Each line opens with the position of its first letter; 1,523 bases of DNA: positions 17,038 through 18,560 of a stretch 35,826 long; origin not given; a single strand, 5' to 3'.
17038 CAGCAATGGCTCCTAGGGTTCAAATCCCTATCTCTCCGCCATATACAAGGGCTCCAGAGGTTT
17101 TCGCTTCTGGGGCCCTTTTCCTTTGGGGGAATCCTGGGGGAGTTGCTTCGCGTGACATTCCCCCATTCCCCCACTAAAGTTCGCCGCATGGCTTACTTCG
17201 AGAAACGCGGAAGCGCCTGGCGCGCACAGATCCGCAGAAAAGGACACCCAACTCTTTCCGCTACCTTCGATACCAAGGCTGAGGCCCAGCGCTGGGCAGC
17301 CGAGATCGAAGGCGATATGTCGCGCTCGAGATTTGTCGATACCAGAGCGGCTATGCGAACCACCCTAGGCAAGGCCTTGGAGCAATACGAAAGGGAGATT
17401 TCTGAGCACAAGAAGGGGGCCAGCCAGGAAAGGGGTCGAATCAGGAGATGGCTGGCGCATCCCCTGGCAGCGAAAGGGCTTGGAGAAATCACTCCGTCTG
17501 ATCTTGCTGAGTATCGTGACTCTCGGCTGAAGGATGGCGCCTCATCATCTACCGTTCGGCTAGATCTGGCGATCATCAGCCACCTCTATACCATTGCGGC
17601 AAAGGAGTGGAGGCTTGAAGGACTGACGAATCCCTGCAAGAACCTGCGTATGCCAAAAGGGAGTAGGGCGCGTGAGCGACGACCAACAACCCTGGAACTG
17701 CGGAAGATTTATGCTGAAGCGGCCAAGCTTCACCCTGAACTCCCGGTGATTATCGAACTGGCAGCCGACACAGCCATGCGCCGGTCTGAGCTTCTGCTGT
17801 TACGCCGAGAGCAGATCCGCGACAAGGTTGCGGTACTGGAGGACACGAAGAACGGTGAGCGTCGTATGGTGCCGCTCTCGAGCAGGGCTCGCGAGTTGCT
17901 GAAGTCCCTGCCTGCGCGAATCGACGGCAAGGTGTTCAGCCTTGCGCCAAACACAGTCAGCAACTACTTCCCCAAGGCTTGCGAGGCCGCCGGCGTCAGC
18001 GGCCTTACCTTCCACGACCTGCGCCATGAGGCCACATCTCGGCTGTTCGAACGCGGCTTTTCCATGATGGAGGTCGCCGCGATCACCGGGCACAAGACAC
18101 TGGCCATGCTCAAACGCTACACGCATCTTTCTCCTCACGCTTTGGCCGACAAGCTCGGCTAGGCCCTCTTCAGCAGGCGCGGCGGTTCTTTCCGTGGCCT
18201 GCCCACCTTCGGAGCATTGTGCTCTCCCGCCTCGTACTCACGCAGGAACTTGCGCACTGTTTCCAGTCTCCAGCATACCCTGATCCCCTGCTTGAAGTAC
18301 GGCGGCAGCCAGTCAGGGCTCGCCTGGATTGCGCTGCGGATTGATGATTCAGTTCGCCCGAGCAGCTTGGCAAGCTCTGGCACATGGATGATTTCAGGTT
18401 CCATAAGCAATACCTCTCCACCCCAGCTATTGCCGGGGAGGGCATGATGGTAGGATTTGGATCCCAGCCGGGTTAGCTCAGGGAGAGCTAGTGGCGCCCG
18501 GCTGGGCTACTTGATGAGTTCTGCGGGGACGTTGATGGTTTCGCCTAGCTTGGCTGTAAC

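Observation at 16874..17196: attP with a tRNA 3'-end core flanked by six copies of a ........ arm motif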

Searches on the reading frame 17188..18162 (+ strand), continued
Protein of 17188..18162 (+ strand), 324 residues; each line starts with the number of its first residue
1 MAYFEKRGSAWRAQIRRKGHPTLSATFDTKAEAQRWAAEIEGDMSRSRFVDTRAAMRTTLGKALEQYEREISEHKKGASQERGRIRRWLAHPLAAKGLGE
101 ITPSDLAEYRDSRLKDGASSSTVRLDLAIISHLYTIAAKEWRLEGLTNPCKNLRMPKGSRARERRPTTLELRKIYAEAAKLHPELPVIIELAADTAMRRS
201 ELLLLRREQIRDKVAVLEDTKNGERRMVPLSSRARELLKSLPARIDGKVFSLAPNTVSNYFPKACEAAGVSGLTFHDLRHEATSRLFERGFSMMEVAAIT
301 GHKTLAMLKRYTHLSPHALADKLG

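Call 49: fold_search(model_id=the predicted structure, library=pdb)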
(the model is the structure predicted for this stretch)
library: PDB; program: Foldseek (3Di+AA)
matches with E <= 10: 193; with E <= 0.001: 79
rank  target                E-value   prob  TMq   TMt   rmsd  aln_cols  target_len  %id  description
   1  1z1g_A                1.4e-11  1.00  0.66  0.62  11.6       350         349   23  Crystal structure of a lambda integrase tetramer bound to a Holliday junction (released 2005-06-28)
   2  5hxy_A                1.5e-11  1.00  0.41  0.47  13.9       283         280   19  Crystal structure of XerA recombinase (released 2017-02-01)
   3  1z1b_B                1.5e-11  1.00  0.66  0.61  11.8       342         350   23  Crystal structure of a lambda integrase dimer bound to a COC' core site (released 2005-06-28)
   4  1z1b_A                1.6e-11  1.00  0.64  0.60  12.6       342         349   23  Crystal structure of a lambda integrase dimer bound to a COC' core site (released 2005-06-28)
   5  5hxy_C                4.5e-11  1.00  0.41  0.47  13.9       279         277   20  Crystal structure of XerA recombinase (released 2017-02-01)
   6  1z19_A                8.0e-11  1.00  0.63  0.73   3.6       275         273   26  Crystal structure of a lambda integrase(75-356) dimer bound to a COC' core site (released 2005-06-28)
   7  5hxy_D                8.4e-11  1.00  0.41  0.48  14.1       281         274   20  Crystal structure of XerA recombinase (released 2017-02-01)
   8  1z1g_B                1.5e-10  1.00  0.61  0.59  12.5       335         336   23  Crystal structure of a lambda integrase tetramer bound to a Holliday junction (released 2005-06-28)
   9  5j0n_F                1.7e-10  1.00  0.64  0.59  17.1       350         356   21  Lambda excision HJ intermediate (released 2017-02-08)
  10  6en0_A                3.2e-10  1.00  0.59  0.62   6.3       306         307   17  Structure of the Tn1549 transposon Integrase (aa 82-397) in complex with circular intermediate DNA (CI5-DNA) (released 2018-04-04)
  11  5hxy_F                3.2e-10  1.00  0.40  0.48  13.8       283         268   21  Crystal structure of XerA recombinase (released 2017-02-01)
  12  1z19_B                3.4e-10  1.00  0.64  0.72   3.5       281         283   26  Crystal structure of a lambda integrase(75-356) dimer bound to a COC' core site (released 2005-06-28)
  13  5hxy_B                3.5e-10  1.00  0.41  0.47  14.0       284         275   20  Crystal structure of XerA recombinase (released 2017-02-01)
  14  1p7d_A                4.3e-10  1.00  0.60  0.69   4.7       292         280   25  Crystal structure of the Lambda Integrase (residues 75-356) bound to DNA (released 2003-08-12)
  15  5j0n_E                9.9e-10  1.00  0.61  0.71   3.7       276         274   26  Lambda excision HJ intermediate (released 2017-02-08)
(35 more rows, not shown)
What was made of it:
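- On Lambda-type (arm-binding, heterobivalent) tyrosine-integrase attP: The top Foldseek hit is full-length lambda Int, aligned over 350 columns (call 49).
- Closest known: Phage lambda attP and Int. Same: The predicted protein has three domains, and full-length lambda Int is the best structural match (call 49).
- The best Foldseek hit is full-length lambda Int 1z1g, aligned over 350 columns (call 49).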

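Call 51: find_encoding_contigs(protein=P0002, flank=2500, max_places=6)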
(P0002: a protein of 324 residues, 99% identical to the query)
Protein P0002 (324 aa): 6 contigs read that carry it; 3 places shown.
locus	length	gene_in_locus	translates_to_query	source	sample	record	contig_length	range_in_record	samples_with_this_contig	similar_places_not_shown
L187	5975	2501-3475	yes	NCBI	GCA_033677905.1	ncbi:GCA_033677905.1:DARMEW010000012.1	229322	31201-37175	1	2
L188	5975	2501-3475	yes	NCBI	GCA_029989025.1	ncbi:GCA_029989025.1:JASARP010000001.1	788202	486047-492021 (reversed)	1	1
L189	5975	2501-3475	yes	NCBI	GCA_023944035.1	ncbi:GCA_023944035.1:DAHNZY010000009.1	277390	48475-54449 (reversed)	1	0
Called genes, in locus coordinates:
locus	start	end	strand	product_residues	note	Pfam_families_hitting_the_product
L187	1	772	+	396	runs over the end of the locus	PF06804:BamC_C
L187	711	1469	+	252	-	PF00753:Lactamase_B, PF23023:Anti-Pycsar_Apyc1, PF13483:Lactamase_B_3 (weak), PF12706:Lactamase_B_2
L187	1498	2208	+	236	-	PF01259:SAICAR_synt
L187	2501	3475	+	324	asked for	PF00589:Phage_integrase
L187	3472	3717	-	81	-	-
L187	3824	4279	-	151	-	-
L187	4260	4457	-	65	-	-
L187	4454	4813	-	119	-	-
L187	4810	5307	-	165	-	PF13935:Ead_Ea22 (weak)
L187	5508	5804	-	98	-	PF26207:Phage_phiTE_015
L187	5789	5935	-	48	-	-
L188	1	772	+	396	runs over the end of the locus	PF06804:BamC_C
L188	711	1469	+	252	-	PF00753:Lactamase_B, PF23023:Anti-Pycsar_Apyc1, PF13483:Lactamase_B_3 (weak), PF12706:Lactamase_B_2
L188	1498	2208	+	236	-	PF01259:SAICAR_synt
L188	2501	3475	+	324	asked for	PF00589:Phage_integrase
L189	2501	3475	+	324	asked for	PF00589:Phage_integrase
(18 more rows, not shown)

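Call 56: find_related_loci(query=A3, collection=metagenome_contigs, flank=700)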
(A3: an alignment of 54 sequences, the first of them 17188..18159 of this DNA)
Query A3 (324 aa) in metagenome_contigs; peptide patterns used: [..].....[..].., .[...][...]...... (x = any residue, [..] = any of these).
600 stretches matched a pattern (row limit reached: there are more); 584 encode a relative of the query (tblastn E <= 1e-3); the best 80 are kept; 80 distinct loci.
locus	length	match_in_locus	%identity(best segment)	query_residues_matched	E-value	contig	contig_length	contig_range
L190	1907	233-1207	69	1-324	2e-155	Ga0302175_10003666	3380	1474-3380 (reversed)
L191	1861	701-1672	64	1-324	2e-154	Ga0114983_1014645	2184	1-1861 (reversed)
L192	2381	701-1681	52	1-324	3e-103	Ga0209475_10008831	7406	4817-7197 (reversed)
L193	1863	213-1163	48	10-324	3e-93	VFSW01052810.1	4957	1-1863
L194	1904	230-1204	49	1-324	2e-89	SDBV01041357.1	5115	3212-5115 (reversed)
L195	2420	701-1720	50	1-324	6e-88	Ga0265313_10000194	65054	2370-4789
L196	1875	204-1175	46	1-324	9e-89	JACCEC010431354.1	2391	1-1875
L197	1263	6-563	70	139-324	2e-89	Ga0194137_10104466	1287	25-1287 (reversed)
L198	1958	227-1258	45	1-323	1e-83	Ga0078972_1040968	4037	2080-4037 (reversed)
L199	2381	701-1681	45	1-323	5e-82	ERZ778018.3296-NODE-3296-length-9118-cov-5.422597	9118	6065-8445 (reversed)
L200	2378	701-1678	46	1-324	6e-82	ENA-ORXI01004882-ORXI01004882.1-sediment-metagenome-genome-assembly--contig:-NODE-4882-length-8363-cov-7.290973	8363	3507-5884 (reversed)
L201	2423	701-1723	44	1-323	1e-80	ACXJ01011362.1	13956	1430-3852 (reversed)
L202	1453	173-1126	44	10-324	1e-85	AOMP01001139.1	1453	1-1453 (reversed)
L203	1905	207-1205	46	1-324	2e-79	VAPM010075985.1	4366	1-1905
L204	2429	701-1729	43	1-322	2e-78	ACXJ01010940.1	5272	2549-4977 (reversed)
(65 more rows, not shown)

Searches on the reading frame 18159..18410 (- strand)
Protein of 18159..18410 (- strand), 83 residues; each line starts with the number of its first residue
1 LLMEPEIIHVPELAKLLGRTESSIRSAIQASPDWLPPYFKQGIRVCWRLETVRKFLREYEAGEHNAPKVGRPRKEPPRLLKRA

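Call 27: search_protein_families(library=pfam, proteins=[window:18159-18410:-], max_evalue=10)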
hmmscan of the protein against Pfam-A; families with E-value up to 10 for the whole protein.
window:18159-18410:- (83 aa): 4 families
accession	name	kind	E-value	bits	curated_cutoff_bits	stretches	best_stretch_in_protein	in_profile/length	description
PF13551.12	HTH_29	-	0.0013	19.2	28.1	2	50-78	27-54/64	Winged helix-turn helix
PF13384.12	HTH_23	-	0.064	13.5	24.6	1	9-29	19-39/50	Homeodomain-like domain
PF13518.12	HTH_28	-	0.074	13.6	25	1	9-29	14-34/52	Helix-turn-helix domain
PF12728.13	HTH_17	-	0.17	12.6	27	1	10-58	4-49/51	Helix-turn-helix domain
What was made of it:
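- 18159..18404 (-): Candidate excisionase (81 aa, helix-turn-helix) converging on int. Call 27 (weak HTH matches).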

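Call 38: search_protein_families(library=phrogs, proteins=[window:18159-18407:-])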
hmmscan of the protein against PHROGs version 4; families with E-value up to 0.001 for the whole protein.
window:18159-18407:- (82 aa): 2 families
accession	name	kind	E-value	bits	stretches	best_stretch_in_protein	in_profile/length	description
phrog_6355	-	unknown function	3.9e-33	114.4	1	2-76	14-90/90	-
phrog_66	-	integration and excision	0.00067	20.4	1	2-72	89-157/412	excisionase and transcriptional regulator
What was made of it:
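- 18159..18404 (-): Call 38 (phrog_6355 at 4e-33 with unknown function; phrog_66 excisionase at 7e-4).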
